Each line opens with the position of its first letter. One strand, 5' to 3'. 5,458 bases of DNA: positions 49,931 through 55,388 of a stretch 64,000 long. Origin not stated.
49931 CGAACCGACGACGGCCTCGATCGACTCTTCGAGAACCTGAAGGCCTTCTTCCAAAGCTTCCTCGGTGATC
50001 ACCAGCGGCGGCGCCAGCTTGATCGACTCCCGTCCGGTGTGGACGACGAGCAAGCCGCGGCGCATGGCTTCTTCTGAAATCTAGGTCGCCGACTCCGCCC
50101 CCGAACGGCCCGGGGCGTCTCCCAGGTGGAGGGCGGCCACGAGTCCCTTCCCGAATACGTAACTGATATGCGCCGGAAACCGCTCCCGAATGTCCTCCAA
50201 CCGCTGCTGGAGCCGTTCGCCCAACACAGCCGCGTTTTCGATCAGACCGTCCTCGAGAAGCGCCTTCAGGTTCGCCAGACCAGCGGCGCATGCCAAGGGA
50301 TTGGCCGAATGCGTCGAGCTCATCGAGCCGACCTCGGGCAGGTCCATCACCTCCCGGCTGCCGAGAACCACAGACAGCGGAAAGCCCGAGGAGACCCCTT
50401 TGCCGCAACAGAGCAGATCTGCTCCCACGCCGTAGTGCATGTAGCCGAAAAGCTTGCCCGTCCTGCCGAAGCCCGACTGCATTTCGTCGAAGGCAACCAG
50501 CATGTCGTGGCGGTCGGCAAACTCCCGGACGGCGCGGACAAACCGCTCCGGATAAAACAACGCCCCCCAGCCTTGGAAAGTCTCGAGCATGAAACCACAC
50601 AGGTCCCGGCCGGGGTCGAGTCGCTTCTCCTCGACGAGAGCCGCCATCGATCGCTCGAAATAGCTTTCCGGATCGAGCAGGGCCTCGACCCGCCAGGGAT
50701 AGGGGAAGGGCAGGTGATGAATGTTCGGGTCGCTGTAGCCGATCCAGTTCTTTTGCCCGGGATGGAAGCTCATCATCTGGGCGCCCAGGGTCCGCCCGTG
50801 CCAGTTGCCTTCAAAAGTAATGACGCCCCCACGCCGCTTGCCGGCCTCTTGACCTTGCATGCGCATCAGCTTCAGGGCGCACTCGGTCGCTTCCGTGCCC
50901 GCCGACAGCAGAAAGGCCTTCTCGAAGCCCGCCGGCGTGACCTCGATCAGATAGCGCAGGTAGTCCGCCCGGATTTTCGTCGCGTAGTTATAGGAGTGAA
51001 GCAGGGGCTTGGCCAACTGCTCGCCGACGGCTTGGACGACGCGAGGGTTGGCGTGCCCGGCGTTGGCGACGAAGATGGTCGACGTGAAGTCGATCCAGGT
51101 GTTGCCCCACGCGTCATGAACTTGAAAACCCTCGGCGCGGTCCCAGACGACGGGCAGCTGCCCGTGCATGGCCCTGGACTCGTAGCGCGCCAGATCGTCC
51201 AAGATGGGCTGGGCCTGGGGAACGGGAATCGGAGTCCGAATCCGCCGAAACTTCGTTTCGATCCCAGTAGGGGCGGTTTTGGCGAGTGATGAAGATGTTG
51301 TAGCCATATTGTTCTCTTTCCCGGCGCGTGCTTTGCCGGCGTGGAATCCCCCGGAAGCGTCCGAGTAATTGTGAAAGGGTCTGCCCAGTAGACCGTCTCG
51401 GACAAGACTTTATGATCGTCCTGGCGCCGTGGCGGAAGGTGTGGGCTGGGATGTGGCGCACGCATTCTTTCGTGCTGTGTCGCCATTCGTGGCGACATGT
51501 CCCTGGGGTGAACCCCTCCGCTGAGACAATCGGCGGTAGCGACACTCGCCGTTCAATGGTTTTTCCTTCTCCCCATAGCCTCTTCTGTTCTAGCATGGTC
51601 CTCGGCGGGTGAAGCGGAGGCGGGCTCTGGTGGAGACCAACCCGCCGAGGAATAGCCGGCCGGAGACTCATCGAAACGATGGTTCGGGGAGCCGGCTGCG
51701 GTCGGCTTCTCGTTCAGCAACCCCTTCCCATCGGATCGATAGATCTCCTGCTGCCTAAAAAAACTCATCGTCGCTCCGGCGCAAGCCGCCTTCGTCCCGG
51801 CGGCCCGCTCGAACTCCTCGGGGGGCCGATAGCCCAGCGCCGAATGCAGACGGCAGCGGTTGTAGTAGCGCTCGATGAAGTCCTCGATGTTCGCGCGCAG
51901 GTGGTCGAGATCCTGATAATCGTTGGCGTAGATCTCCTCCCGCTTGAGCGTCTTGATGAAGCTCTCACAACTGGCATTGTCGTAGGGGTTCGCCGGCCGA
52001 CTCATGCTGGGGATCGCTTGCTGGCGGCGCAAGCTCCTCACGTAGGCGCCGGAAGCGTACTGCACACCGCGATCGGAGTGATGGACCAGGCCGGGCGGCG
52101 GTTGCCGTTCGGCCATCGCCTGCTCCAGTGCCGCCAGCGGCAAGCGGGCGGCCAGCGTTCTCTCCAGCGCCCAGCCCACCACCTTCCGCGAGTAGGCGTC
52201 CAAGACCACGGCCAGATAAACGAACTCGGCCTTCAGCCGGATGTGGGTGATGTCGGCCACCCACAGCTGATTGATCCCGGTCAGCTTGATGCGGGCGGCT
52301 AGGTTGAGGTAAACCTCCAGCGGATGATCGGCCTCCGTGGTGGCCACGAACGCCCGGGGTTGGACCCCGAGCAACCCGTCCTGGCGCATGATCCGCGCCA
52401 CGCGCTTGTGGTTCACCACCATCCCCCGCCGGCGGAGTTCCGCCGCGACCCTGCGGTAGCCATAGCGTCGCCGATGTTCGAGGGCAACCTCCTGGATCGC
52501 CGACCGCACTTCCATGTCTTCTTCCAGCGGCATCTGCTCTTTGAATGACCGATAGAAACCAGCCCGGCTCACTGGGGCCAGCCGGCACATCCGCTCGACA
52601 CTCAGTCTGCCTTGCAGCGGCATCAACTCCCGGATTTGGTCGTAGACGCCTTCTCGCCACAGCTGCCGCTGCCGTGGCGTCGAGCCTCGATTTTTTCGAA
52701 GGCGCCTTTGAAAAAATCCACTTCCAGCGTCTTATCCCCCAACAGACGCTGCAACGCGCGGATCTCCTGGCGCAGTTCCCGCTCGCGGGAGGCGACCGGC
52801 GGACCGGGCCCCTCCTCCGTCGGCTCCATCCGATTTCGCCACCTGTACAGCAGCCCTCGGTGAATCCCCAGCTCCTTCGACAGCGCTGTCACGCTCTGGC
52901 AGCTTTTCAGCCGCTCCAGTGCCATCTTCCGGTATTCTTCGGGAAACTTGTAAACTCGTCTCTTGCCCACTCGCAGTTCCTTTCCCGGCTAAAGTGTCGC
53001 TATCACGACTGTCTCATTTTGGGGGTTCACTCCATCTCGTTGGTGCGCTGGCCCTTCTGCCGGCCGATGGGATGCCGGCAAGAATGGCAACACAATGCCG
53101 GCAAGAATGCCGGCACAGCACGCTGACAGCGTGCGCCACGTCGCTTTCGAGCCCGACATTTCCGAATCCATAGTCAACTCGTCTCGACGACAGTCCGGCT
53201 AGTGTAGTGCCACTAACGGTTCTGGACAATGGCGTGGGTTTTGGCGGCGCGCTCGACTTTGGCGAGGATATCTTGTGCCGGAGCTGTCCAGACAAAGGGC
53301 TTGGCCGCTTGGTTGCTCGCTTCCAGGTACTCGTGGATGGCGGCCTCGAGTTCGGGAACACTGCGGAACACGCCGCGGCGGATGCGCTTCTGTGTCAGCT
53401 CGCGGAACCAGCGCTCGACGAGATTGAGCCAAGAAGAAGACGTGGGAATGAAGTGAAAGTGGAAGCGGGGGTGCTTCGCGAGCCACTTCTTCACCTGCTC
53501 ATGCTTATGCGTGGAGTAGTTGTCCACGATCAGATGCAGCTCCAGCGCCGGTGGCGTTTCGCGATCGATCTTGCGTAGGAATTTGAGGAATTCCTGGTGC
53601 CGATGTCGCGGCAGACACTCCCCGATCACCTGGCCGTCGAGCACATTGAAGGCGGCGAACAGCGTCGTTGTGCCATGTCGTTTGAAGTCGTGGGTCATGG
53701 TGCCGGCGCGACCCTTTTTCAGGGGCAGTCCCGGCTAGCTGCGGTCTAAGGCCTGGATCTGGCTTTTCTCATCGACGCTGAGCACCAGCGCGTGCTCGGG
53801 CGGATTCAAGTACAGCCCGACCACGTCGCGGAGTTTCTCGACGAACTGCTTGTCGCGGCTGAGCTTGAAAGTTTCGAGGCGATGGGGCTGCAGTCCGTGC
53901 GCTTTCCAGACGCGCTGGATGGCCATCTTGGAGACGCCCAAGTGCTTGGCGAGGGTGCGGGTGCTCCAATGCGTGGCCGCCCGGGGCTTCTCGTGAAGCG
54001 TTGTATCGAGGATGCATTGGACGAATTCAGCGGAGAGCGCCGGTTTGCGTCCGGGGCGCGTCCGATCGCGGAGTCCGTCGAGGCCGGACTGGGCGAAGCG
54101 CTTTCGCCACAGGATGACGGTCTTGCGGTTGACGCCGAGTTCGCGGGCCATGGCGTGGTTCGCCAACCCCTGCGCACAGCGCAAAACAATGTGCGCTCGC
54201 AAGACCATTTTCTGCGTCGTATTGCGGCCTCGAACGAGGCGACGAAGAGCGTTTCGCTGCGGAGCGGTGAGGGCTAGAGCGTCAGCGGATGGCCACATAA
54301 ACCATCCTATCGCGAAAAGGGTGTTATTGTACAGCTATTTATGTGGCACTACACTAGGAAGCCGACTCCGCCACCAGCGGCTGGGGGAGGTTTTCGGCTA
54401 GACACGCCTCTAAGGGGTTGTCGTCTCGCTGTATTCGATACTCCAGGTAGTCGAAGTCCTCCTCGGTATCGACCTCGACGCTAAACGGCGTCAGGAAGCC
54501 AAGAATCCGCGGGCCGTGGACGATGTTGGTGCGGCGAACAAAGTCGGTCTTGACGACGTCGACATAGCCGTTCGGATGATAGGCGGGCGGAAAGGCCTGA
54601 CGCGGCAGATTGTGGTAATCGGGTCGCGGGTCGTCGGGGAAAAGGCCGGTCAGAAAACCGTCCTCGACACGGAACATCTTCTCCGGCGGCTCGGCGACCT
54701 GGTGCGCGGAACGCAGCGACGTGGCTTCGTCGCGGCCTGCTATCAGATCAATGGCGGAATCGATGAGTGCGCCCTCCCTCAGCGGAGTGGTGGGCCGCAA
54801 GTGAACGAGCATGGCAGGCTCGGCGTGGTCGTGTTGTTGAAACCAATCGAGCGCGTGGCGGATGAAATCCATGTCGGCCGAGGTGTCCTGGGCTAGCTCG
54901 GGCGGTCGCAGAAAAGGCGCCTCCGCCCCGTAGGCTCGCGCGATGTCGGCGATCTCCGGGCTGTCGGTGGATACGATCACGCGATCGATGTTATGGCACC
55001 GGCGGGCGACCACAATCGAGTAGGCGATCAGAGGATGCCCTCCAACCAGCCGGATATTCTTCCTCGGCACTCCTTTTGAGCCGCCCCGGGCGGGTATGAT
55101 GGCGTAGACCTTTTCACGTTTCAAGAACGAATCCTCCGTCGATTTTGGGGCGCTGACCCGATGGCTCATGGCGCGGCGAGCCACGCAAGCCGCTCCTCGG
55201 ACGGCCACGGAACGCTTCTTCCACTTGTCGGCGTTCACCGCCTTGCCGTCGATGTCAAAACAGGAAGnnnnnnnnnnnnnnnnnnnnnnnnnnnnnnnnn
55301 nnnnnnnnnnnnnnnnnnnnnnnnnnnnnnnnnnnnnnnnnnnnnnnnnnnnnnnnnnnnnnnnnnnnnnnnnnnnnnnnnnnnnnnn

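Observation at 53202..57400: Nonulosonic-acid genes (neuB plus cytidylyltransferase) bracketed by two inverted near-identical IS630 copies: a potential invertible or excisable cassette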

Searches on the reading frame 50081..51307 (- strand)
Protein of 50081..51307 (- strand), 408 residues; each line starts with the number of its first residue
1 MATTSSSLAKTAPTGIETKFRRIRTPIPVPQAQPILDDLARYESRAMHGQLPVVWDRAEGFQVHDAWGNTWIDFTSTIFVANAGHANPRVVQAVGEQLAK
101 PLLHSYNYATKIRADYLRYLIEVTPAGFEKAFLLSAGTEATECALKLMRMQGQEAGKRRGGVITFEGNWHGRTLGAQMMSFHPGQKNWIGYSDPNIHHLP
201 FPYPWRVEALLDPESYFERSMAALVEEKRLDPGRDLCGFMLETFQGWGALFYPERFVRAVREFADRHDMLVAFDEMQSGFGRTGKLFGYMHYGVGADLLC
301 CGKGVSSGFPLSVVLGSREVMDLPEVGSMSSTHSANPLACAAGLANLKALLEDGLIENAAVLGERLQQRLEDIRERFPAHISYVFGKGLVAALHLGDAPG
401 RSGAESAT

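Call 6: search_protein_families(library=pfam, proteins=[window:50081-51307:-], max_evalue=0.001)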
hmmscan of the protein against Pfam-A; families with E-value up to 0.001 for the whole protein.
window:50081-51307:- (408 aa): 1 family
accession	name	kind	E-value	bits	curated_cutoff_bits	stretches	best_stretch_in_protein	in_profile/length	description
PF00202.27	Aminotran_3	-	8.6e-80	268.8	30.5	1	48-395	6-350/403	Aminotransferase class-III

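Call 9: search_protein_families(library=ncbifam, proteins=[window:50081-51307:-])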
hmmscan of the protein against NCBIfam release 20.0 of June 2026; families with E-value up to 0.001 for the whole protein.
window:50081-51307:- (408 aa): 69 families (the best 25 are shown)
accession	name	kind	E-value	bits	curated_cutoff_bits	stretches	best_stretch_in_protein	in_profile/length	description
NF004426.0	PRK05769.1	equivalog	6.6e-76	255.9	552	1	21-397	6-381/441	acetyl ornithine aminotransferase family protein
NF005993.0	PRK08117.1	subfamily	3.6e-72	243.3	574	1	38-401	11-373/433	aspartate aminotransferase family protein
TIGR00707.1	argD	subfamily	8.4e-68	228.9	410.05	1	48-397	6-331/381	acetylornithine/succinylornithine family transaminase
TIGR00700.1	GABAtrnsam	equivalog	1.4e-63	215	506.65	1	45-399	9-361/420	4-aminobutyrate--2-oxoglutarate transaminase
NF002325.0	PRK01278.1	subfamily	2e-62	211.1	372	2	235-395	175-336/395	acetylornithine transaminase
NF005692.0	PRK07495.1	equivalog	1.9e-61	208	724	1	53-398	24-361/425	4-aminobutyrate--2-oxoglutarate transaminase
NF004714.0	PRK06058.1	subfamily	3.8e-61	207.1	639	1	20-397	11-385/447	4-aminobutyrate--2-oxoglutarate transaminase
TIGR01885.1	Orn_aminotrans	equivalog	1.7e-60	204.9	378.4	1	43-397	12-347/402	ornithine--oxo-acid transaminase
NF006228.0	PRK08360.1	equivalog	4.3e-59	200.3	608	1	50-394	22-363/443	aspartate aminotransferase family protein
NF002874.0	PRK03244.1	equivalog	2.7e-58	197.7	457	1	41-397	13-343/399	acetylornithine transaminase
NF004718.0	PRK06062.1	subfamily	4.6e-58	196.8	472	1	51-396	38-382/454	hypothetical protein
NF049976.1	AmadipTransam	equivalog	2.1e-57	194.9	650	1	46-404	9-361/416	2-aminoadipate transaminase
NF005376.0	PRK06918.1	equivalog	2.4e-55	187.8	676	1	19-395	4-379/451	4-aminobutyrate--2-oxoglutarate transaminase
NF003468.0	PRK05093.1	subfamily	1.9e-53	181.6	522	1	52-395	24-345/405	acetylornithine/succinyldiaminopimelate transaminase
NF006368.0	PRK08593.1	equivalog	1.7e-52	178.6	570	1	50-393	25-367/448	aspartate aminotransferase family protein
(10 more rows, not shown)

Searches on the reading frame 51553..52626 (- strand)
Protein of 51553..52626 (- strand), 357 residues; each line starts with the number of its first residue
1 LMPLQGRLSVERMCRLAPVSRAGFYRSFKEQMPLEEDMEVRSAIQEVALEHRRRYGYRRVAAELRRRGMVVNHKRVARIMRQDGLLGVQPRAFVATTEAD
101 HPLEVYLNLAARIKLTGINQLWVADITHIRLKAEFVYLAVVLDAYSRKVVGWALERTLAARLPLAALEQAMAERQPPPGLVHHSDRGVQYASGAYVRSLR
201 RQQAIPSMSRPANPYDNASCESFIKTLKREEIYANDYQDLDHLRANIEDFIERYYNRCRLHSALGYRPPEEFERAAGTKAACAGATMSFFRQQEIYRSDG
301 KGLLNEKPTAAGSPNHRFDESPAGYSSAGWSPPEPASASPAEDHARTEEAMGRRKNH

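Call 6: search_protein_families(library=pfam, proteins=[window:51553-52626:-], max_evalue=0.001)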
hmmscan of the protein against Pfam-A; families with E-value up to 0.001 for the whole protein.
window:51553-52626:- (357 aa): 4 families
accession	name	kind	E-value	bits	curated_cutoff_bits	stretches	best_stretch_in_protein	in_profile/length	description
PF00665.32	rve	-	1.7e-22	80.1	32.6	1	119-214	5-102/102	Integrase core domain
PF13276.12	HTH_21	-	1.3e-19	70.6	28.1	1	37-92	3-59/60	HTH-like domain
PF13683.12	rve_3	-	1.4e-16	60.5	26.5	1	206-269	5-67/67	Integrase core domain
PF13333.12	rve_2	-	1.4e-09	38.3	22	1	221-274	1-53/56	Integrase core domain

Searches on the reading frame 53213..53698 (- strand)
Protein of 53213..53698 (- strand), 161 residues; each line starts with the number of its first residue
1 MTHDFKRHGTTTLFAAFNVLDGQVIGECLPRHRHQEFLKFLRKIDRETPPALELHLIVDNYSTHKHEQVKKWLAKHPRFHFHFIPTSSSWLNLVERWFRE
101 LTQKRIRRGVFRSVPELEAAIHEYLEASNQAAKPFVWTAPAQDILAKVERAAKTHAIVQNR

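Call 17: find_encoding_contigs(protein=window:53213-53698:-, flank=5000, max_places=10)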
Protein window:53213-53698:- (161 aa): 4 contigs read that carry it; 4 places shown.
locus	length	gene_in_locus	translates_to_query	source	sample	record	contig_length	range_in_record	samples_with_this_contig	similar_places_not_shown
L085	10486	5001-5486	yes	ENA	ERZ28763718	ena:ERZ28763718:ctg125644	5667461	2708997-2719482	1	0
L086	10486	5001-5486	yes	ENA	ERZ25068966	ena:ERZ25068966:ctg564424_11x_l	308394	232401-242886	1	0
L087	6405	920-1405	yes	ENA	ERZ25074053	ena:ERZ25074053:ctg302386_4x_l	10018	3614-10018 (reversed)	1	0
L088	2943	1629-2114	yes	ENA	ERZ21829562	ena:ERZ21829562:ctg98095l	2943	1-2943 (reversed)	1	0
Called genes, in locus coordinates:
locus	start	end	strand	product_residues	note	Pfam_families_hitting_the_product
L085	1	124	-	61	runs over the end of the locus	-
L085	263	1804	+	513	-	PF00884:Sulfatase, PF01663:Phosphodiest (faint)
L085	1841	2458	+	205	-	PF13384:HTH_23, PF13518:HTH_28, PF13551:HTH_29, PF18024:HTH_50 (faint), PF13565:HTH_32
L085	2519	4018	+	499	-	PF22483:Mu-transpos_C_2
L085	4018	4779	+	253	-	PF01695:IstB_IS21, PF00308:Bac_DnaA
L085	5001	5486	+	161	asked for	PF13358:DDE_3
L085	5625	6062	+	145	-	-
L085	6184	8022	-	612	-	PF04055:Radical_SAM (weak)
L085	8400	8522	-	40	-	-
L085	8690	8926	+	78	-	PF02643:DUF192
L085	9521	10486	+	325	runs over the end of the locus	PF13737:DDE_Tnp_1_5, PF01609:DDE_Tnp_1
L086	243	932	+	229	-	PF07040:DUF1326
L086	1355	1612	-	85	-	-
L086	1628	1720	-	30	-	-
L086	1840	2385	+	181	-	PF13384:HTH_23, PF13518:HTH_28, PF13551:HTH_29, PF18024:HTH_50 (faint), PF13565:HTH_32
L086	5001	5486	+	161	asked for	PF13358:DDE_3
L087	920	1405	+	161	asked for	PF13358:DDE_3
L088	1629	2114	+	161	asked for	PF13358:DDE_3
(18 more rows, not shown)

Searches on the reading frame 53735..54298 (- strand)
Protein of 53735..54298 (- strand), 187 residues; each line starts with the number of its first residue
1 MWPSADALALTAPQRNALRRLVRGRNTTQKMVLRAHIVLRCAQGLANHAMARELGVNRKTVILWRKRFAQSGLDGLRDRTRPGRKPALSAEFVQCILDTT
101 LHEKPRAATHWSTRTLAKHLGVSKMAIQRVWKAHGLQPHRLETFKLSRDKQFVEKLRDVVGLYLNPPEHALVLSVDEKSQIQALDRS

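Call 16: find_encoding_contigs(protein=window:53735-54298:-, flank=5000, max_places=10)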
Protein window:53735-54298:- (187 aa): no gene with exactly this product is on record in the collection.

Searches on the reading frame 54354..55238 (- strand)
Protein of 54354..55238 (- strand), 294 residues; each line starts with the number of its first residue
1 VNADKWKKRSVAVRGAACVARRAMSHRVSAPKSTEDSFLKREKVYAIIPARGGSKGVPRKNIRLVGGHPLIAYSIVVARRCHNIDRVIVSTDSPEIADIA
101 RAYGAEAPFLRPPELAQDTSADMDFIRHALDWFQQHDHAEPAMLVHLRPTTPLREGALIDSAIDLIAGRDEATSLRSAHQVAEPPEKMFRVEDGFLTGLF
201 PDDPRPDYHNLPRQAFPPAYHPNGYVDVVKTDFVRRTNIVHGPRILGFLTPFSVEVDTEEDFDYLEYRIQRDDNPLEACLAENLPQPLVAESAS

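Call 6: search_protein_families(library=pfam, proteins=[window:54354-55238:-], max_evalue=0.001)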
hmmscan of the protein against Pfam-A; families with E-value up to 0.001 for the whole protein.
window:54354-55238:- (294 aa): 1 family
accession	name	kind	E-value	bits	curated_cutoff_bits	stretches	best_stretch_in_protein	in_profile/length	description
PF02348.25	CTP_transf_3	-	1.6e-20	74.3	22.6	1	46-169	2-117/217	Cytidylyltransferase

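Call 9: search_protein_families(library=ncbifam, proteins=[window:54354-55238:-])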
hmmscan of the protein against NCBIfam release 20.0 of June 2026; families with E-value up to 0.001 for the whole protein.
window:54354-55238:- (294 aa): 6 families
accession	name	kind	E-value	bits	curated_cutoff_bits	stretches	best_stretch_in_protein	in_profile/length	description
TIGR03584.1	PseF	equivalog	1.8e-37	129.1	205.7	1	46-267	2-218/222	pseudaminic acid cytidylyltransferase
NF003952.0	PRK05450.1-5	subfamily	1.1e-11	44.4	193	1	43-108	2-67/250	3-deoxy-manno-octulosonate cytidylyltransferase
NF003950.0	PRK05450.1-3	subfamily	1.3e-09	37.7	234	1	43-173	2-124/248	3-deoxy-manno-octulosonate cytidylyltransferase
NF009905.0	PRK13368.1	subfamily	4e-09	36.2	255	1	43-107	2-66/243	3-deoxy-manno-octulosonate cytidylyltransferase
NF003948.0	PRK05450.1-1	equivalog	2.3e-08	33.6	281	1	41-111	3-72/248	3-deoxy-manno-octulosonate cytidylyltransferase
TIGR00466.1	kdsB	equivalog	6.9e-06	25.6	155.2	1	46-107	5-65/241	3-deoxy-manno-octulosonate cytidylyltransferase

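Call 50: find_encoding_contigs(protein=window:54354-55184:-, flank=10000, max_places=10)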
Protein window:54354-55184:- (276 aa): no gene with exactly this product is on record in the collection.
